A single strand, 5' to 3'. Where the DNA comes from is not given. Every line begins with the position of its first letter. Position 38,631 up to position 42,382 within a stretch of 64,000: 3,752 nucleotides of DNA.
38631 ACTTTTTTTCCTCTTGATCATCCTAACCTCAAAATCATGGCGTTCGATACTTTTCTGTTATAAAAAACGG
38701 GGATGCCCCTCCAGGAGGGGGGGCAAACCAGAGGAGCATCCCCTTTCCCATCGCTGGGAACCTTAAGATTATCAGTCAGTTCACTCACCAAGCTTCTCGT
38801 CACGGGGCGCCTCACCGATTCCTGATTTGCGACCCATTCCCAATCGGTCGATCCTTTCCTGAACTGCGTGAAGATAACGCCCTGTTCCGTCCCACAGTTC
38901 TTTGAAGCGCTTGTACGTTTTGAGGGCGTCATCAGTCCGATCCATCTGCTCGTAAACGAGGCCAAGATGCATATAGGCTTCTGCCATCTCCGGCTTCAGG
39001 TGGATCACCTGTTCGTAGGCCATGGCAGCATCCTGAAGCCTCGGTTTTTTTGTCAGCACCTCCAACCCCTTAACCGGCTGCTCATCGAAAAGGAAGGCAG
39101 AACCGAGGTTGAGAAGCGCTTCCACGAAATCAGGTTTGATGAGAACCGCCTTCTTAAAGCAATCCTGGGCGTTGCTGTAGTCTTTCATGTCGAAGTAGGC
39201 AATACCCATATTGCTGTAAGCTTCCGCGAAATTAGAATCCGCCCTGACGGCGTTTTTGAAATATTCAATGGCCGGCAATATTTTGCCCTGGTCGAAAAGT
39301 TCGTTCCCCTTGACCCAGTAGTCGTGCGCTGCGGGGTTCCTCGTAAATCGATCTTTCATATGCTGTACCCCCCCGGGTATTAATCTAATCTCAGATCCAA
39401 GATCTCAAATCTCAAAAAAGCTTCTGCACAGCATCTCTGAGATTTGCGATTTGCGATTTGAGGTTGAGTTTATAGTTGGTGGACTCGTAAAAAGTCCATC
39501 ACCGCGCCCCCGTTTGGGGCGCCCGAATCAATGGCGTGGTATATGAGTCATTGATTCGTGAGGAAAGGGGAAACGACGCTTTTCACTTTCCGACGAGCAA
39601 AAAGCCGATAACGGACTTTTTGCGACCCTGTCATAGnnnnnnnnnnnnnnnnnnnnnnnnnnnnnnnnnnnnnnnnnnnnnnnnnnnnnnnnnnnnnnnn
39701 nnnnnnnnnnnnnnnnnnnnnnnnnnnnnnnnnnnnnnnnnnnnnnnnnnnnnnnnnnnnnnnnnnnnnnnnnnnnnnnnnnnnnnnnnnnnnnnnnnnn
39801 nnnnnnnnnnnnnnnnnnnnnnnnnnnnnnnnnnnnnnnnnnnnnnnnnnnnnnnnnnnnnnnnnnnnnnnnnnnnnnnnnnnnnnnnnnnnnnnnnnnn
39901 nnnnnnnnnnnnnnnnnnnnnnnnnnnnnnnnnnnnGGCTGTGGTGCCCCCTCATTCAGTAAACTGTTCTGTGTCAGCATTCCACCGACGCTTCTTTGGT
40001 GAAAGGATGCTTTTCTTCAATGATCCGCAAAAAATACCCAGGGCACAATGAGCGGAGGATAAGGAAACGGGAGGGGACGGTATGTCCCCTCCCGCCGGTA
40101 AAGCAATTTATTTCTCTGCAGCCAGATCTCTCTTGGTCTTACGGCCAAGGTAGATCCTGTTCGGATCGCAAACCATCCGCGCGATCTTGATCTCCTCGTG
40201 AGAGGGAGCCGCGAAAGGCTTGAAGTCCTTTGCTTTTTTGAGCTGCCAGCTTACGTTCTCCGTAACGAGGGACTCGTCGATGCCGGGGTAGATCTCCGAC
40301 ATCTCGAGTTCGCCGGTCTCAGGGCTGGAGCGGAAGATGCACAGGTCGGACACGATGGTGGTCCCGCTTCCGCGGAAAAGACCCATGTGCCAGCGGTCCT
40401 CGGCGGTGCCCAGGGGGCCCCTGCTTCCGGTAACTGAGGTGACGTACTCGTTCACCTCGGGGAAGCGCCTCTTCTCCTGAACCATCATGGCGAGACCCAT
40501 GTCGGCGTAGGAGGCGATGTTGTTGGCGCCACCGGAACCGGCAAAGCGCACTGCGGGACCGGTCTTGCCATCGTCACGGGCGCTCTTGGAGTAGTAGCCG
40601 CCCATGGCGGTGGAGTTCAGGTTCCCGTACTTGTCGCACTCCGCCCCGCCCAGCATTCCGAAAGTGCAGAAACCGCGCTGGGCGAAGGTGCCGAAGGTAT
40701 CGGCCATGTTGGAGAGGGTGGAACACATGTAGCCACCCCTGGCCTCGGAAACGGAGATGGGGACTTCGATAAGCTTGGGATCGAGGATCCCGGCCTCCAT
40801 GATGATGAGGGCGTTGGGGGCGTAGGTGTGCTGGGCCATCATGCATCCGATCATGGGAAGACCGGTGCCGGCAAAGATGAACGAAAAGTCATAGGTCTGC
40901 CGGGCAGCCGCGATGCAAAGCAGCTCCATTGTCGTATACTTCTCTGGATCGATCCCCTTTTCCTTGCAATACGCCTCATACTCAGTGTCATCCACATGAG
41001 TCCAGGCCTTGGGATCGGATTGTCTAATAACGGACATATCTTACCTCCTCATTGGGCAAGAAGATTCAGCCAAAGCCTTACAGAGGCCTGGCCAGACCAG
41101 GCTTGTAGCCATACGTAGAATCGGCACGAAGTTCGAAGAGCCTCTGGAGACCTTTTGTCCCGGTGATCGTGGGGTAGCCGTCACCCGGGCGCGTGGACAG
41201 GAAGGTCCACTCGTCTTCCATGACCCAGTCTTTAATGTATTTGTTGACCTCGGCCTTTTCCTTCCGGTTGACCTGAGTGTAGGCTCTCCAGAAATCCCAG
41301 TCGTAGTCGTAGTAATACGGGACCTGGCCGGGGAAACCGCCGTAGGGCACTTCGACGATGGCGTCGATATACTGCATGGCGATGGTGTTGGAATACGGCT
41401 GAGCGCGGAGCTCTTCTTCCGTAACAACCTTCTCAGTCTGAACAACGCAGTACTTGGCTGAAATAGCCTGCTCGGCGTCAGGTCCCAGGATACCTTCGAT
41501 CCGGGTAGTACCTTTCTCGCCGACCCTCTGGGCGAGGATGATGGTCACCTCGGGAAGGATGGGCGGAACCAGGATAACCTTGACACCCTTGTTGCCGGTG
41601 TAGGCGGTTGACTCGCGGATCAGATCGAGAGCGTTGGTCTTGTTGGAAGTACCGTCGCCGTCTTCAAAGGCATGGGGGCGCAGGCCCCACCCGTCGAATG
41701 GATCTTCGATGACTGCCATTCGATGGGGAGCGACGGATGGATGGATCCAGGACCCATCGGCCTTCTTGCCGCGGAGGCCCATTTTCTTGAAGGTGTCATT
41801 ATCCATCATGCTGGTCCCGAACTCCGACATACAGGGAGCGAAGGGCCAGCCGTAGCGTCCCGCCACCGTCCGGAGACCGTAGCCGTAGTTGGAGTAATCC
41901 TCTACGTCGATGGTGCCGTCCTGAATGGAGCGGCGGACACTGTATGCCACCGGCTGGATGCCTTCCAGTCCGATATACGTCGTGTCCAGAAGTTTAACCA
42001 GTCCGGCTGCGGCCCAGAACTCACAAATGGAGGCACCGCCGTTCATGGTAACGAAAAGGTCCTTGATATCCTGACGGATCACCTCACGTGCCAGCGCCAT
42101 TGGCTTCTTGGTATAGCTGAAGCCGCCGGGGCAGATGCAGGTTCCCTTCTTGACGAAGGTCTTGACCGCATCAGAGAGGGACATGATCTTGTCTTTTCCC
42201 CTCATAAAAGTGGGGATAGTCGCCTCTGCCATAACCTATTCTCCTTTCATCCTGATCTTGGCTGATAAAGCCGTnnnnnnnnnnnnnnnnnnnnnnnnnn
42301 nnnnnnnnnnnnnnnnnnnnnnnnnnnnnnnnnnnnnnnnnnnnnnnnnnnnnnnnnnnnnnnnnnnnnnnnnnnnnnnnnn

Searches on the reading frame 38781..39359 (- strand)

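Call 16: search_protein_families(library=pfam, proteins=[window:38781-39359:-])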
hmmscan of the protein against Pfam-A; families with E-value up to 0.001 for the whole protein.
window:38781-39359:- (192 aa): 16 families
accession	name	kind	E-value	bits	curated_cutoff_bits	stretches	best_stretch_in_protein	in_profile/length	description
PF00515.34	TPR_1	-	7.1e-24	83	27.8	2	45-78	1-34/34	Tetratricopeptide repeat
PF13414.12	TPR_11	-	2.7e-23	81.8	26.8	3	18-58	1-41/42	TPR repeat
PF13181.12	TPR_8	-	1.1e-17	63.1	25.7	1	45-77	1-33/34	Tetratricopeptide repeat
PF07719.23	TPR_2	-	4.9e-17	61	27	1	45-77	1-33/34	Tetratricopeptide repeat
PF13432.12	TPR_16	-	1.3e-14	54.7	32.7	1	107-155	12-60/65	Tetratricopeptide repeat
PF13424.12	TPR_12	-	6.1e-14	52.4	30.1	0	45-72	3-30/77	Tetratricopeptide repeat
PF14559.12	TPR_19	-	2.9e-13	50.4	25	2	21-78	1-58/68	Tetratricopeptide repeat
PF13431.12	TPR_17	-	1.9e-11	43.7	24.4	0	33-65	1-33/34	Tetratricopeptide repeat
PF13174.12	TPR_6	-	6.8e-09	36.2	26.3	0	127-154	1-28/33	Tetratricopeptide repeat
PF13428.12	TPR_14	-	1.2e-08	35.3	23.5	0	127-157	2-32/44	Tetratricopeptide repeat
PF13371.12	TPR_9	-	8.8e-08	32.5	35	1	107-154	10-57/73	Tetratricopeptide repeat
PF13374.12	TPR_10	-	9.5e-07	29.1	27.5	0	45-73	2-30/42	Tetratricopeptide repeat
PF13176.12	TPR_7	-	4.7e-06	26.7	27.9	0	128-151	1-24/36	Tetratricopeptide repeat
PF12895.13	ANAPC3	-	7.8e-05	23.3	27.2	0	17-70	29-81/82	Anaphase-promoting complex, cyclosome, subunit 3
PF23914.1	TPR_CcmH_CycH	-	0.00025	21.4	42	0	51-155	56-150/158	Cytochrome c-type biogenesis protein H TPR domain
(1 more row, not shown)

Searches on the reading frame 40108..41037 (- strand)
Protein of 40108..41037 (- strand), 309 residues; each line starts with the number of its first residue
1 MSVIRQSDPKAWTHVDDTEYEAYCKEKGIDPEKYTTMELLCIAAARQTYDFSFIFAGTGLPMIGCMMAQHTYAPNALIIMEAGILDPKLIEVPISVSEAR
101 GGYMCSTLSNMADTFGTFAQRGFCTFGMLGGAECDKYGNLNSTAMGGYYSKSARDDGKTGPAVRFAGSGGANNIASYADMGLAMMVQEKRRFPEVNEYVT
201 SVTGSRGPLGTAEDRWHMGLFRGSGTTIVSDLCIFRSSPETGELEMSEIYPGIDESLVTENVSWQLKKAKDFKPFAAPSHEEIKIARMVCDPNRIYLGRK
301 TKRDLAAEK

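Call 16: search_protein_families(library=pfam, proteins=[window:40108-41037:-])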
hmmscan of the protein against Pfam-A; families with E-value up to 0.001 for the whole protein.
window:40108-41037:- (309 aa): 1 family
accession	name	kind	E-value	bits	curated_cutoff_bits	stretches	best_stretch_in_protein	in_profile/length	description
PF01144.29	CoA_trans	-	2.1e-13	50.6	23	1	47-253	11-209/217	Coenzyme A transferase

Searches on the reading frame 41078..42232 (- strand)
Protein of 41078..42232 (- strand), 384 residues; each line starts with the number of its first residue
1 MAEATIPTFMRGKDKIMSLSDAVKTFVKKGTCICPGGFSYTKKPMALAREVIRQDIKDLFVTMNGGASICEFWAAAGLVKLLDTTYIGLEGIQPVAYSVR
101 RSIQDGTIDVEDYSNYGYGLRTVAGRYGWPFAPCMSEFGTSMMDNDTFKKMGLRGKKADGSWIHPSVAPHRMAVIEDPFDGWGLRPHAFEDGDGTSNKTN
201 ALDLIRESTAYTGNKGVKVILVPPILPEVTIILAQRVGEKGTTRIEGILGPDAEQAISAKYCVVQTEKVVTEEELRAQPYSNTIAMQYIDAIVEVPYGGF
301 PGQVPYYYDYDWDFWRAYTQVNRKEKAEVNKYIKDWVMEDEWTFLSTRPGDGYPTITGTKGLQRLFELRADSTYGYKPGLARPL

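Call 16: search_protein_families(library=pfam, proteins=[window:41078-42232:-])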
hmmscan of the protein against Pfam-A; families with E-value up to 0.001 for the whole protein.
window:41078-42232:- (384 aa): 1 family
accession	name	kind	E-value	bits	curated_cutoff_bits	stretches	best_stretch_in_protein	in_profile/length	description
PF01144.29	CoA_trans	-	1.3e-15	57.9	23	1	17-294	2-216/217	Coenzyme A transferase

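Call 80: find_homologous_proteins(query=window:41078-42232:-, max_evalue=1e-60)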
Query window:41078-42232:- (384 aa): 91 proteins with E <= 1e-60 among 4327 candidates.
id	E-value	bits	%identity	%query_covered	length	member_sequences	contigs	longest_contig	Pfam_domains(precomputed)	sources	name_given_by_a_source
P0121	2.3e-255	865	96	100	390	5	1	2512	PF01144.30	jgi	-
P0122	3.7e-250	848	94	100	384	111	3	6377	PF01144.30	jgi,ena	-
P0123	4.1e-239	812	94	96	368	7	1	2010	PF01144.30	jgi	jgi:glutaconate CoA-transferase subunit A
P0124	1.5e-235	800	87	100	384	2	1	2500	PF01144.30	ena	-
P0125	8.3e-235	797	87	100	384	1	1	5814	PF01144.30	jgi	jgi:glutaconate CoA-transferase subunit A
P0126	1.4e-234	797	88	100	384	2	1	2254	PF01144.30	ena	-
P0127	2.3e-232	789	86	100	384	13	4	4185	PF01144.30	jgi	jgi:glutaconate CoA-transferase subunit A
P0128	6.5e-231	785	84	100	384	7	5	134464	PF01144.30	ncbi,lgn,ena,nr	ncbi:glutaconate CoA-transferase subunit A [bacterium BMS3Abin14]|nr:glutaconate CoA-transferase sub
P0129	3.6e-230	782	86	100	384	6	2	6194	PF01144.30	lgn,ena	-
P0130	7.1e-228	775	86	100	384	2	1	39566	PF01144.30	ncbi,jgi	-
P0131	1.8e-227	773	85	100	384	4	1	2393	PF01144.30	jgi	jgi:glutaconate CoA-transferase subunit A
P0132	7.2e-226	768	84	100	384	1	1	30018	PF01144.30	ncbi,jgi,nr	ncbi:MAG: hypothetical protein GXP52_06300 [Deltaproteobacteria bacterium]|nr:hypothetical protein [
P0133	4.0e-223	759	83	100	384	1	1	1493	PF01144.30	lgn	-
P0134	4.4e-221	752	82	100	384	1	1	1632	PF01144.30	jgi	-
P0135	2.2e-220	750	82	100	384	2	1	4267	PF01144.30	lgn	-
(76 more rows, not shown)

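Call 81: find_encoding_contigs(protein=P0128, flank=6000, max_places=2)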
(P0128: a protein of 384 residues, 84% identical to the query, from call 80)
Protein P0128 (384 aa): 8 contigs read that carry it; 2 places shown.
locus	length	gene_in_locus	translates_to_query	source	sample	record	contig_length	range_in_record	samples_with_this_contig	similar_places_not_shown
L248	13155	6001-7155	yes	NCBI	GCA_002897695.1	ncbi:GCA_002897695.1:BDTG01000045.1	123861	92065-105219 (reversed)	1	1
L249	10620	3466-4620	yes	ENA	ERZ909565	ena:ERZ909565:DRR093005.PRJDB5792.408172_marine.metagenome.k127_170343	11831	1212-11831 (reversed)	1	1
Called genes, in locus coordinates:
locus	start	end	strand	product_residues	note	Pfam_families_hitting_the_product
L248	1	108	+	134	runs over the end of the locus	PF02310:B12-binding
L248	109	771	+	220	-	PF00378:ECH_1, PF16113:ECH_2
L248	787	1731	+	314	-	PF03308:MeaB, PF01926:MMR_HSR1 (faint), PF02492:cobW (weak)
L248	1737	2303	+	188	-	PF14512:TM1586_NiRdase (faint), PF00881:Nitroreductase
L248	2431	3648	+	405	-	PF01321:Creatinase_N, PF00557:Peptidase_M24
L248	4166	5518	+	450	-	PF00501:AMP-binding, PF14535:AMP-binding_C_2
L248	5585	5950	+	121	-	-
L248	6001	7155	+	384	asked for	PF01144:CoA_trans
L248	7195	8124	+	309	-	PF01144:CoA_trans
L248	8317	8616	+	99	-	-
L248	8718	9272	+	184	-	PF13414:TPR_11 (weak), PF13432:TPR_16, PF00515:TPR_1, PF07719:TPR_2 (weak), PF13424:TPR_12 (weak), PF13371:TPR_9 (weak), PF13414:TPR_11, PF13432:TPR_16, +12 more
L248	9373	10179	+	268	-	PF09339:HTH_IclR, PF01614:IclR_C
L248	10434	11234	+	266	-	PF09339:HTH_IclR, PF01047:MarR (faint), PF01614:IclR_C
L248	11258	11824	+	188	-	PF00857:Isochorismatase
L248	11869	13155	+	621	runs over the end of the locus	PF01855:POR_N, PF02775:TPP_enzyme_C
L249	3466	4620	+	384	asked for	PF01144:CoA_trans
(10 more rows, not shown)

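Call 82: find_encoding_contigs(protein=P0130, flank=6000, max_places=2)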
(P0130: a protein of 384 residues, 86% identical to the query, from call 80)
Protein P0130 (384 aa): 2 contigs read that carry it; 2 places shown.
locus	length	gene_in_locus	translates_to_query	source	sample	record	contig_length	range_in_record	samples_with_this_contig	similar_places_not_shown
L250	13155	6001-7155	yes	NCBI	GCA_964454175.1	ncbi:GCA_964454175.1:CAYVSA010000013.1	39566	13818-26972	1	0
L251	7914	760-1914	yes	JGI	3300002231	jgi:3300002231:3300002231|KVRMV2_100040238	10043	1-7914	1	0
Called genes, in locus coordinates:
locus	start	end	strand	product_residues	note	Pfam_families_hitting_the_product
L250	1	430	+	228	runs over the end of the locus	PF00378:ECH_1, PF16113:ECH_2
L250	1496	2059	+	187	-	PF14512:TM1586_NiRdase (faint), PF00881:Nitroreductase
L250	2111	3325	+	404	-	PF01321:Creatinase_N, PF00557:Peptidase_M24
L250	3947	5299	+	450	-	PF00501:AMP-binding, PF14535:AMP-binding_C_2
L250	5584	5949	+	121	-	-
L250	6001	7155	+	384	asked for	PF01144:CoA_trans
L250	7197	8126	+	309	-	PF01144:CoA_trans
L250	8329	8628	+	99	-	-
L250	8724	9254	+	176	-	PF13432:TPR_16, PF13414:TPR_11, PF00515:TPR_1, PF07719:TPR_2 (weak), PF13414:TPR_11 (weak), PF13432:TPR_16, PF13414:TPR_11 (weak), PF13431:TPR_17 (weak), +11 more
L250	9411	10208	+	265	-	PF09339:HTH_IclR, PF01047:MarR (faint), PF01614:IclR_C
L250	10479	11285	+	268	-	PF09339:HTH_IclR, PF01614:IclR_C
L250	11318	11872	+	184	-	PF00857:Isochorismatase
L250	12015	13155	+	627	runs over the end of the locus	PF01855:POR_N, PF02775:TPP_enzyme_C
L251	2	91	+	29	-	?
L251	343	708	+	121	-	-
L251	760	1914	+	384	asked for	PF01144:CoA_trans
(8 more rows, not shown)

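Call 83: find_encoding_contigs(protein=P0132, flank=6000, max_places=2)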
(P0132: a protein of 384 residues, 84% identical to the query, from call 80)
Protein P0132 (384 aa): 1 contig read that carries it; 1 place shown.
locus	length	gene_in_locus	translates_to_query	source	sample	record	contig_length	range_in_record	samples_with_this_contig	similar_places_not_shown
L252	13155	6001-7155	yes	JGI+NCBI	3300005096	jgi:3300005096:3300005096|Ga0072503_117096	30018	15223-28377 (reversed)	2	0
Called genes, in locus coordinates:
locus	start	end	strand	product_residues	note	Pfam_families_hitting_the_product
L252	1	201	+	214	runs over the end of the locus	PF00378:ECH_1, PF16113:ECH_2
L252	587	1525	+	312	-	PF03308:MeaB, PF02492:cobW (weak)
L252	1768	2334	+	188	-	PF14512:TM1586_NiRdase (faint), PF00881:Nitroreductase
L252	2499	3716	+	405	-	PF01321:Creatinase_N, PF00557:Peptidase_M24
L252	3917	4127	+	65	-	-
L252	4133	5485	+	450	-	PF00501:AMP-binding, PF14535:AMP-binding_C_2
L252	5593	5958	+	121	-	-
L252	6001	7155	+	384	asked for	PF01144:CoA_trans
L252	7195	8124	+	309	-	PF01144:CoA_trans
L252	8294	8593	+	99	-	-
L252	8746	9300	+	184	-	PF13414:TPR_11, PF13432:TPR_16, PF14559:TPR_19 (weak), PF00515:TPR_1, PF07719:TPR_2 (weak), PF13414:TPR_11, PF13414:TPR_11, PF13432:TPR_16, +12 more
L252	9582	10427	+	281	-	PF09339:HTH_IclR, PF12802:MarR_2 (weak), PF01614:IclR_C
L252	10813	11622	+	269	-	PF09339:HTH_IclR, PF01047:MarR (faint), PF01614:IclR_C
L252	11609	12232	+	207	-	PF00857:Isochorismatase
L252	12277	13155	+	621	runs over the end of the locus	PF01855:POR_N, PF02776:TPP_enzyme_N (faint), PF02775:TPP_enzyme_C, PF00037:Fer4 (weak)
